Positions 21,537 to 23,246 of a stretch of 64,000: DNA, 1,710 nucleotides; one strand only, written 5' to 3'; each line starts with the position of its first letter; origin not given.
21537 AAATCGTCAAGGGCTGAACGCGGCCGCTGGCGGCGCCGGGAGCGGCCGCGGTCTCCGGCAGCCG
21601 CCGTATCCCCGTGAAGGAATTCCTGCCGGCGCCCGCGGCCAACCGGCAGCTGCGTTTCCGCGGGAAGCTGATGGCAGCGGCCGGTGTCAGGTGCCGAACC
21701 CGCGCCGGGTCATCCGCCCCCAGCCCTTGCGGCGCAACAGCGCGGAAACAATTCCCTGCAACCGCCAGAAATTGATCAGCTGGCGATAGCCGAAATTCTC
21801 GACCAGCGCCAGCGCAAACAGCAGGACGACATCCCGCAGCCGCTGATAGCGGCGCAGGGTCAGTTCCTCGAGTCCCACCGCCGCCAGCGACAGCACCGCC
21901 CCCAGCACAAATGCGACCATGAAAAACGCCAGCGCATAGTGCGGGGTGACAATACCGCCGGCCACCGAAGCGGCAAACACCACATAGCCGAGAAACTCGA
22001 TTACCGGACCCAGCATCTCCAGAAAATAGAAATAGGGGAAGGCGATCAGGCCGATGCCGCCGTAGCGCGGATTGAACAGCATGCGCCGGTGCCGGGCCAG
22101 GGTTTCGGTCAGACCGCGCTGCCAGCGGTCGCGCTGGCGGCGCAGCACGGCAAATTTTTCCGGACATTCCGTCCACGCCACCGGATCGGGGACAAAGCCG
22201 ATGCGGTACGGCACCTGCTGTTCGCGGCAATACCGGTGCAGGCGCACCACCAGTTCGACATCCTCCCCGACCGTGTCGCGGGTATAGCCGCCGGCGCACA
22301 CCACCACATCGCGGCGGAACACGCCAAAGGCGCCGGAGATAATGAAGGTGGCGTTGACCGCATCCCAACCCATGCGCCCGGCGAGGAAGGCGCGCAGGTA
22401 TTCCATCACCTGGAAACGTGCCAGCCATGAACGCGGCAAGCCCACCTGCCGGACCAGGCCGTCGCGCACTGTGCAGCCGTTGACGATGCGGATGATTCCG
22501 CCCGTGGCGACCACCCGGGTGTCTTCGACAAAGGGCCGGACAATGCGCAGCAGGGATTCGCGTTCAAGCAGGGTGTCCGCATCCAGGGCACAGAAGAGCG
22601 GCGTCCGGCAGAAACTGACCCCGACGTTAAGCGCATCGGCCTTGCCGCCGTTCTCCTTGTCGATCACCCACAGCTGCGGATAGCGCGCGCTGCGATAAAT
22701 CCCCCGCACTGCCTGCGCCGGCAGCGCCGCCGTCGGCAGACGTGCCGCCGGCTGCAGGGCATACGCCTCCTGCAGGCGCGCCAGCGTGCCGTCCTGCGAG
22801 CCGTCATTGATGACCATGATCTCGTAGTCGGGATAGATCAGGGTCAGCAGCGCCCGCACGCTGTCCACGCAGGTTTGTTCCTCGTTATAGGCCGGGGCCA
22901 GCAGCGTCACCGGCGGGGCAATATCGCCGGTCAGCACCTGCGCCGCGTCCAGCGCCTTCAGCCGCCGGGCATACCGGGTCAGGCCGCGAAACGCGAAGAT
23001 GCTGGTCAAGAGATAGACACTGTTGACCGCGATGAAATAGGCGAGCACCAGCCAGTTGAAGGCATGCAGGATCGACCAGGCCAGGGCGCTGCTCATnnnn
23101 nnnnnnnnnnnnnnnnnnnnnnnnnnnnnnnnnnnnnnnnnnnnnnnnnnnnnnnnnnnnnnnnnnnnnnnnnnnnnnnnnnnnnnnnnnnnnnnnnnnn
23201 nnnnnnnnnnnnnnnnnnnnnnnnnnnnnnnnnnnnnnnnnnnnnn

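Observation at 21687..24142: PgaC/IcaA-like processive GT2 synthase translationally coupled to a membrane-anchored HEAT-repeat protein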

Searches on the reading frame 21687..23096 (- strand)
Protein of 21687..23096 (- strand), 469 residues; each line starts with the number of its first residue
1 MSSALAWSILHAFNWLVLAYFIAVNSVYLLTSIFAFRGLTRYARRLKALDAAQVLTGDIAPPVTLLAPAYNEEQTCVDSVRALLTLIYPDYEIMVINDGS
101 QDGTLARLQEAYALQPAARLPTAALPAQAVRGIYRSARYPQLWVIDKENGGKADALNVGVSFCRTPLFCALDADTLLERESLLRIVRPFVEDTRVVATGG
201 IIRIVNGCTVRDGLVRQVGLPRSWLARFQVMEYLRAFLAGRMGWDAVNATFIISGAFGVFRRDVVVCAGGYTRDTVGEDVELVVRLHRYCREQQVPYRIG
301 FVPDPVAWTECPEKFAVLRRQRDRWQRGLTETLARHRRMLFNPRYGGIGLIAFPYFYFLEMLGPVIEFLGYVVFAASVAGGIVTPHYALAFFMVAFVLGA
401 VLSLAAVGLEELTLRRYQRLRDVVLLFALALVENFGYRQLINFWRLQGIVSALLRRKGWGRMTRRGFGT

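Call 3: search_protein_families(library=pfam, proteins=[window:21687-23096:-], max_evalue=0.01)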
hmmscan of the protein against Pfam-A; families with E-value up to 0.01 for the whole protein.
window:21687-23096:- (469 aa): 6 families
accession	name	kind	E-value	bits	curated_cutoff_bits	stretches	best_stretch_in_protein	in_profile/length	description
PF13641.12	Glyco_tranf_2_3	-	2e-20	74.2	27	2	137-328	53-230/230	Glycosyltransferase like family 2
PF00535.33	Glycos_transf_2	-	1.3e-18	67.9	23.3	1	67-260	4-160/168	Glycosyl transferase family 2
PF13632.12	Glyco_trans_2_3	-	4.5e-15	56.4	27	1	171-399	5-193/198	Glycosyl transferase family group 2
PF03142.21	Chitin_synth_2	-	3.2e-09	36.4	27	1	297-446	342-484/527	Chitin synthase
PF13506.12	Glyco_transf_21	-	0.003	17.5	21.7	0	155-327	21-174/174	Glycosyl transferase family 21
PF10111.15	Glyco_tranf_2_2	-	0.0045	16.9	27.3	0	149-292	66-205/276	Glycosyltransferase like family 2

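Call 4: search_protein_families(library=ncbifam, proteins=[window:21687-23096:-], max_evalue=0.01)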
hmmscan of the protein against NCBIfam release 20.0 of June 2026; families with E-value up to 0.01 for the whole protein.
window:21687-23096:- (469 aa): 18 families
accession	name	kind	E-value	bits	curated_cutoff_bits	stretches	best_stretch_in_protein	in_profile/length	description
TIGR03937.1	PgaC_IcaA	equivalog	2e-37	129.1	422.3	2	137-398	97-339/407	poly-beta-1,6-N-acetyl-D-glucosamine synthase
TIGR03111.1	glyc2_xrt_Gpos1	hypoth_equivalog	1.5e-29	103.1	363.95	2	142-342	110-299/439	TIGR03111 family XrtG-associated glycosyltransferase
TIGR03030.1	CelA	equivalog_domain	2.9e-13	48.7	699.1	2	242-333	297-381/714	UDP-forming cellulose synthase catalytic subunit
TIGR04283.1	glyco_like_mftF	equivalog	2.1e-09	37.3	182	1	66-189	4-97/221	TIGR04283 family arsenosugar biosynthesis glycosyltransferase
NF041875.1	EPS_EpsD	equivalog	2.4e-09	37.1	370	1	80-314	18-211/325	exopolysaccharide biosynthesis glycosyltransferase EpsD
TIGR04242.1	nodulat_NodC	equivalog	3.5e-09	36.1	550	1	26-328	12-283/395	chitooligosaccharide synthase NodC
TIGR03469.1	HpnB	hypoth_equivalog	8.8e-07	28.3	379.25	1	24-110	6-94/386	hopene-associated glycosyltransferase HpnB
NF053846.1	glyco_with_XrtP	equivalog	1e-06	27.7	520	1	65-465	45-437/440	XrtP-associated glycosyltransferase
TIGR03965.1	mycofact_glyco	equivalog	2e-06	27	280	1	56-289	69-266/467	mycofactocin biosynthesis glycosyltransferase MftF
NF047683.1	TeichurnBiosyTuaG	equivalog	2.2e-06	27.5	400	1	61-110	6-55/252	teichuronic acid biosynthesis protein TuaG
NF008558.0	PRK11498.1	equivalog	6.5e-05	21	992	1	243-332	422-504/872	UDP-forming cellulose synthase catalytic subunit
NF007482.0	PRK10073.1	equivalog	9.4e-05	21.6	423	0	62-109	7-54/334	glycosyltransferase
NF045692.1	OglycostaseCruG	equivalog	0.00094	18.2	600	1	39-127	20-108/386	2'-O-glycosyltransferase CruG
NF053739.1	GlytfEpsEBac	equivalog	0.0023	16.9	450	1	61-113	1-52/265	glycosyltransferase EpsE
NF038299.1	EPS_HpsN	equivalog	0.0046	16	425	0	63-102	3-42/317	hormogonium polysaccharide biosynthesis glycosyltransferase HpsN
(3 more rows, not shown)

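Call 6: find_homologous_proteins(query=window:21687-23096:-, max_evalue=1e-10)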
Query window:21687-23096:- (469 aa): 7993 proteins with E <= 1e-10 among 8000 candidates; the best 120 are listed.
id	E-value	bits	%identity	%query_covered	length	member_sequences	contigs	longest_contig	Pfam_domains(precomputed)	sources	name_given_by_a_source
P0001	0.0e+0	1051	100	100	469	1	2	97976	PF13632.13,PF13641.13,PF03142.22,PF00535.33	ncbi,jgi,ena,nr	ncbi:MAG TPA: glycosyltransferase [bacterium]|nr:glycosyltransferase [bacterium]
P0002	6.8e-248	841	77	100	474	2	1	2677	PF13632.13,PF10111.15,PF13641.13,PF03142.22,PF00535.33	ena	-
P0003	1.8e-242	824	76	100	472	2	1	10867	PF13632.13,PF13641.13,PF03142.22,PF00535.33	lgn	-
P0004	1.2e-211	722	68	100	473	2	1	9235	PF13632.13,PF10111.15,PF13641.13,PF03142.22,PF00535.33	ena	-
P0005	2.3e-210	718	66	100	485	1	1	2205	PF13632.13,PF13641.13,PF03142.22,PF00535.33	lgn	-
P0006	2.8e-210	717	68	98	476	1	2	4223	PF13632.13,PF13641.13,PF03142.22,PF00535.33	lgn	-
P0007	2.5e-209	714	66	99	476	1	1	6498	PF13632.13,PF13506.14,PF13641.13,PF03142.22,PF00535.33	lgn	-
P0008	3.3e-208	711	67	97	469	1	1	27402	PF13632.13,PF13506.14,PF13641.13,PF00535.33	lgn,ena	-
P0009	4.1e-208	710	67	99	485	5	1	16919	PF13632.13,PF13641.13,PF03142.22,PF00535.33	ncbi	-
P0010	5.0e-208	710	66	99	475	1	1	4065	PF13632.13,PF13641.13,PF03142.22,PF00535.33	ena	-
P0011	5.8e-208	710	66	100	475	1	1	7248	PF13632.13,PF13641.13,PF03142.22,PF00535.33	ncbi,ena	-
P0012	7.6e-208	709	66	100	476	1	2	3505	PF13632.13,PF13506.14,PF13641.13,PF03142.22,PF00535.33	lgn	-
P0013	2.7e-207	708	65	99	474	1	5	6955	PF13632.13,PF13641.13,PF03142.22,PF00535.33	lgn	-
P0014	3.9e-207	707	66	97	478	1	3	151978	PF13632.13,PF13641.13,PF00535.33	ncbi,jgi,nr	ncbi:MAG: glycosyltransferase family 2 protein [Candidatus Omnitrophota bacterium]|jgi:cellulose syn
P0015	2.4e-206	704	65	99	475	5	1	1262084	PF13632.13,PF13641.13,PF00535.33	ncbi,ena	-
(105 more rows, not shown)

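Call 9: find_related_loci(query=A1, collection=genome_contigs, flank=8000)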
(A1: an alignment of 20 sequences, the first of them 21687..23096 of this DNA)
Query A1 (469 aa) in genome_contigs; peptide patterns used: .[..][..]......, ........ (x = any residue, [..] = any of these).
599 stretches matched a pattern (row limit reached: there are more); 574 encode a relative of the query (tblastn E <= 1e-3); the best 80 are kept; 80 distinct loci.
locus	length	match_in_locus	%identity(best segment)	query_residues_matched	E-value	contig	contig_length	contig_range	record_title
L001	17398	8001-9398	65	3-468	0e+0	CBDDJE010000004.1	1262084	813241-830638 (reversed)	MAG: Longimicrobiales bacterium isolate 6353df98-31e2-49de-988c-97e44199e14f genome assembly, contig: contig_4, whole ge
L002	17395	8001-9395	66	3-467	0e+0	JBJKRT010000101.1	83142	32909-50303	MAG: Longimicrobiales bacterium isolate Bin_65 S1Ck127_2784326_flag_1_multi_13.0000_len_83142, whole genome shotgun sequ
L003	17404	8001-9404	68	1-468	0e+0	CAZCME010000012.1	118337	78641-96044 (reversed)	MAG TPA_asm: uncultured bacterium isolate binchicken_co248_269 genome assembly, contig: NODE_97_length_118337_cov_9.1830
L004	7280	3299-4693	67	3-467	0e+0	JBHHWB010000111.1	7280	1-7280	MAG: Gemmatimonadota bacterium isolate S.3.sp3_bin.11 NODE_1272_length_7280_cov_7.717093, whole genome shotgun sequence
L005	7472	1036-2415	63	9-468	0e+0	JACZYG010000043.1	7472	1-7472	MAG: Candidatus Neomarinimicrobiota bacterium isolate B25T3L8 B25T3L8_NODE3538, whole genome shotgun sequence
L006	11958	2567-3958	64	5-468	0e+0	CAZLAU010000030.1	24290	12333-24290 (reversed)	MAG TPA_asm: uncultured Gemmatimonas sp. isolate SRP237561_co1_321 genome assembly, contig: NODE_3235_length_24290_cov_1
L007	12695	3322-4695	64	10-467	0e+0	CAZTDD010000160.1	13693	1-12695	MAG TPA_asm: uncultured bacterium isolate SRP141376_co1_272 genome assembly, contig: NODE_8705_length_13693_cov_8.457472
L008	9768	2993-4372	62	9-468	0e+0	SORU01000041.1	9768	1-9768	Candidatus Marinimicrobia bacterium MT.SAG.2 2547280601, whole genome shotgun sequence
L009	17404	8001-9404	62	1-468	0e+0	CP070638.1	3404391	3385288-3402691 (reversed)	MAG: Fidelibacterota bacterium isolate bin92 chromosome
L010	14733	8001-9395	65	3-467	0e+0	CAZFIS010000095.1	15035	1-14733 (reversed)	MAG TPA_asm: uncultured Gemmatimonadaceae bacterium isolate binchicken_co224_54 genome assembly, contig: NODE_3840_lengt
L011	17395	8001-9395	65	3-467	0e+0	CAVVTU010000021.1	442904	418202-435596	MAG: uncultured Gemmatimonadales bacterium isolate MFD02923.bin.1.116 genome assembly, contig: contig_48598, whole genom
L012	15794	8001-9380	62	9-468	0e+0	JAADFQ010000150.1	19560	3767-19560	MAG: FCB group bacterium isolate M_MaxBin.049 contig-127_3985, whole genome shotgun sequence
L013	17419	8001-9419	63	1-468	0e+0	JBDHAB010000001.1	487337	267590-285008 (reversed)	MAG: Gemmatimonadota bacterium isolate M3-44_Bin_129 M3-44_Bin_129_scaffold_0, whole genome shotgun sequence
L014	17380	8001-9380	64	9-468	0e+0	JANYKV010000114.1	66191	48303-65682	MAG: Gemmatimonadetes bacterium isolate GL140_5_metabinner_5 GL140_5_k141_360197, whole genome shotgun sequence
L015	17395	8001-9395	65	9-468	0e+0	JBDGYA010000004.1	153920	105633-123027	MAG: Gemmatimonadota bacterium isolate M3-30_Bin_280 M3-30_Bin_280_scaffold_29, whole genome shotgun sequence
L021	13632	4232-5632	64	1-467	0e+0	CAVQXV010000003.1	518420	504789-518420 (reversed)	MAG: uncultured Gemmatimonadales bacterium isolate MFD00008.bin.2.66 genome assembly, contig: contig_47937, whole genome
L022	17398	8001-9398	63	3-468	0e+0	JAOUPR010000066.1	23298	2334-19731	MAG: Gemmatimonadota bacterium isolate 8_1_Oct_SF_Bin61 8_1_Oct_SF_Bin61_scaffold_889_c1, whole genome shotgun sequence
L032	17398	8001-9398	62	1-467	0e+0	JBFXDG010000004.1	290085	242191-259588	MAG: Gemmatimonadales bacterium isolate CA_2019_TPBS_88 NODE_321_length_290085_cov_7.080550_TPBS, whole genome shotgun s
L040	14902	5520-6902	62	7-467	0e+0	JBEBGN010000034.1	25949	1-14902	MAG: Longimicrobiales bacterium isolate ASF_23 NODE_772_length_25949_cov_10.350909, whole genome shotgun sequence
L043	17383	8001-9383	62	9-469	0e+0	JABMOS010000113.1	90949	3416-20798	MAG: Candidatus Neomarinimicrobiota bacterium isolate bin.81 k141_5651275, whole genome shotgun sequence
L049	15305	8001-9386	58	7-468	0e+0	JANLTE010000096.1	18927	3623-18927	MAG: Elusimicrobiota bacterium isolate OTE_25_metabat_244 OTE_25_k141_2724672, whole genome shotgun sequence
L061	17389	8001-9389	63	9-468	0e+0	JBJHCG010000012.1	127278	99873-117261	MAG: Gemmatimonadales bacterium isolate SF2967_J5348.metabat2_refined.010 NODE_168_length_127278_cov_2.276703, whole gen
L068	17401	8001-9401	59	1-467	0e+0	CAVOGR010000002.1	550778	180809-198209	MAG: uncultured Gemmatimonadales bacterium isolate MFD09779.bin.2.16 genome assembly, contig: contig_2631, whole genome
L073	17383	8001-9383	63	9-469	0e+0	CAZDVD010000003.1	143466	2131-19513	MAG TPA_asm: uncultured Lentisphaeria bacterium isolate SRP191223_co1_112 genome assembly, contig: NODE_22_length_143466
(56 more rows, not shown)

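Call 14: search_protein_families(library=pfam, proteins=[L001:1787-2161:+, L001:2140-5655:+, L001:5652-6923:+, L012:4996-6531:+, L012:6528-6893:+, L005:2385-3704:+, L001:10259-11641:+, L009:4993-6921:+, L012:1709-4939:+], max_evalue=0.0001)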
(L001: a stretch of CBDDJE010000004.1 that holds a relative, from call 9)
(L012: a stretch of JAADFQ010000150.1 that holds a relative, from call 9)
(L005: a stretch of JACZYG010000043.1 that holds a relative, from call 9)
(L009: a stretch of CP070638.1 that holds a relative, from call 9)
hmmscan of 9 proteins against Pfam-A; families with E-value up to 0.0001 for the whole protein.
L001:1787-2161:+ (124 aa): 1 family
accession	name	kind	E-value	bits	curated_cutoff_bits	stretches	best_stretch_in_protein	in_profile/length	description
PF00072.30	Response_reg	-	1.2e-26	93.5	30.2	1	5-116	1-110/111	Response regulator receiver domain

L001:2140-5655:+ (1171 aa): 9 families
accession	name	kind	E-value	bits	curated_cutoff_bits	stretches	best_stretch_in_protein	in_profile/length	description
PF00072.30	Response_reg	-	1.1e-29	103.2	30.2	1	928-1034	1-108/111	Response regulator receiver domain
PF02518.31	HATPase_c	-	9.9e-27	94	26.4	1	711-819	2-106/111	Histidine kinase-, DNA gyrase B-, and HSP90-like ATPase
PF08448.16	PAS_4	-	1.5e-23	83.5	23.1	2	342-450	1-109/110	PAS fold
PF00512.31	HisKA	-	5.2e-18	65.3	26.9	1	594-662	1-66/66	His Kinase A (phospho-acceptor) domain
PF00989.32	PAS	-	3e-16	59.9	22.6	2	462-571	2-113/113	PAS fold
PF17159.10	MASE3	-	5.4e-16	59.3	31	1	72-293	8-219/226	Membrane-associated sensor domain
PF13426.13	PAS_9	-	9.2e-13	48.8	27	1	353-448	8-103/103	PAS domain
PF08447.18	PAS_3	-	7.4e-11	42.6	25.6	1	359-430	2-75/89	PAS fold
PF13188.13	PAS_8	-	7.3e-08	32.5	21.8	0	336-396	1-60/65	PAS domain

L001:5652-6923:+ (423 aa): 2 families
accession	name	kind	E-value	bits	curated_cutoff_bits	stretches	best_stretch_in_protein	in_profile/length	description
PF00072.30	Response_reg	-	8.2e-55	184.2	30.2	2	299-410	1-110/111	Response regulator receiver domain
PF00990.26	GGDEF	-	1.6e-20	73.9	23.8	1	136-284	3-161/161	Diguanylate cyclase, GGDEF domain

L012:4996-6531:+ (511 aa): 4 families
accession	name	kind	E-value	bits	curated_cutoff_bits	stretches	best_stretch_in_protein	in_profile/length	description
PF00072.30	Response_reg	-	5.9e-54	181.4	30.2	2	395-506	1-110/111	Response regulator receiver domain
PF00990.26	GGDEF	-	1.1e-41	142.7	23.8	1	223-380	3-161/161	Diguanylate cyclase, GGDEF domain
PF01627.28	Hpt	-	1.7e-10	41.4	24.6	1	4-82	2-81/84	Hpt domain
PF23198.2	PDE8A_N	-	2.9e-05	24.5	29.6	0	397-476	15-95/147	PDE8A-like, N-terminal domain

L012:6528-6893:+ (121 aa): 1 family
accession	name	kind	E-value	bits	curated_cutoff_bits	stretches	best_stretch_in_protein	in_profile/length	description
PF00072.30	Response_reg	-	4.7e-22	78.7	30.2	1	4-116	1-110/111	Response regulator receiver domain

L005:2385-3704:+ (439 aa): 14 families
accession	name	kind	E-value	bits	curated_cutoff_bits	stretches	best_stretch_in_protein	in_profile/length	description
PF19413.5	YaiO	-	2.1e-21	77.1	23.9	1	216-381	5-170/173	YaiO membrane beta barrel domain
PF07719.23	TPR_2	-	3.2e-14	52.2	27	0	61-91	3-33/34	Tetratricopeptide repeat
PF13431.12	TPR_17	-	6.2e-14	51.5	24.4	0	48-79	2-33/34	Tetratricopeptide repeat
PF13432.12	TPR_16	-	4.5e-12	46.6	32.7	0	45-92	17-64/65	Tetratricopeptide repeat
PF00515.34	TPR_1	-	1.3e-11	44.2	27.8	0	93-126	1-34/34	Tetratricopeptide repeat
PF14559.12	TPR_19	-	5.7e-11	43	25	0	45-94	11-60/68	Tetratricopeptide repeat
PF13428.12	TPR_14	-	3.3e-09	37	23.5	0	61-101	3-43/44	Tetratricopeptide repeat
PF13174.12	TPR_6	-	1e-07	32.5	26.3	0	61-91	2-32/33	Tetratricopeptide repeat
PF13414.12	TPR_11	-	1.6e-07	31.3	26.8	0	134-166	1-33/42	TPR repeat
PF13181.12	TPR_8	-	1.1e-06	28.8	25.7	0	127-159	1-33/34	Tetratricopeptide repeat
PF23914.1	TPR_CcmH_CycH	-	3.4e-06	27.4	42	0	121-176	44-99/158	Cytochrome c-type biogenesis protein H TPR domain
PF24575.1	TPR_Slam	-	1.7e-05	25.6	35.2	0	134-181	54-101/104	Surface lipoprotein assembly modifier, N-terminal TPR repeats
PF13424.12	TPR_12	-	1.8e-05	25.2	30.1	0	60-82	46-68/77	Tetratricopeptide repeat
PF25063.1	ARM_TT21_C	-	8.8e-05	22.9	35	0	38-152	34-154/209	Tetratricopeptide repeat protein 21 C-terminal ARM domain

L001:10259-11641:+ (460 aa): 4 families
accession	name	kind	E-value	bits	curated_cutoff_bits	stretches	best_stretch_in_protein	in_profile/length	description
PF01370.27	Epimerase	-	1.2e-13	51.5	20.9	1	161-369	1-225/240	NAD dependent epimerase/dehydratase family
PF08338.16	DUF1731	-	1.3e-12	47.7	27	1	407-452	1-45/47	Domain of unknown function (DUF1731)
PF03364.25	Polyketide_cyc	-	6.4e-09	36.6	23.4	1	11-133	2-119/126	Polyketide cyclase / dehydrase and lipid transport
PF10604.15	Polyketide_cyc2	-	5.9e-05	23.8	27.4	0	12-135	12-133/142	Polyketide cyclase / dehydrase and lipid transport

L009:4993-6921:+ (642 aa): 4 families
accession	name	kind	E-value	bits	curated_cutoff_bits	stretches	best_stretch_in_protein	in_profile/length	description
PF00072.30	Response_reg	-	1.6e-74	247.7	30.2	3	392-503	1-110/111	Response regulator receiver domain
PF00990.26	GGDEF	-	3.5e-40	137.8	23.8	1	222-377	3-161/161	Diguanylate cyclase, GGDEF domain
PF01627.28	Hpt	-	4.6e-13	49.7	24.6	1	4-83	2-79/84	Hpt domain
PF22335.1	Cas10-Cmr2_palm2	-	7.8e-05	23.2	27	0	299-378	58-132/133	Cas10/Cmr2, second palm domain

L012:1709-4939:+ (1076 aa): 9 families
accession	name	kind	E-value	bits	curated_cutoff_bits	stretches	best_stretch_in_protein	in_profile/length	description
PF00989.32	PAS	-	2.7e-32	111.6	22.6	2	409-516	5-113/113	PAS fold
PF13426.13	PAS_9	-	5.5e-28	97.7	27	2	416-518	2-103/103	PAS domain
PF02518.31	HATPase_c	-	1.6e-27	96.6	26.4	1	819-930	1-108/111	Histidine kinase-, DNA gyrase B-, and HSP90-like ATPase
PF00512.31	HisKA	-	2.1e-20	72.9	26.9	1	706-772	2-65/66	His Kinase A (phospho-acceptor) domain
PF08448.16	PAS_4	-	2.5e-17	63.5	23.1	2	411-519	1-108/110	PAS fold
PF17159.10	MASE3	-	1.1e-16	61.5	31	1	38-256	9-221/226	Membrane-associated sensor domain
PF08447.18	PAS_3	-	1.3e-15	57.8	25.6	2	306-383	2-81/89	PAS fold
PF00072.30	Response_reg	-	3e-15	56.8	30.2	1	963-1067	1-109/111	Response regulator receiver domain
PF13188.13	PAS_8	-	2.8e-11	43.3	21.8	0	284-334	2-53/65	PAS domain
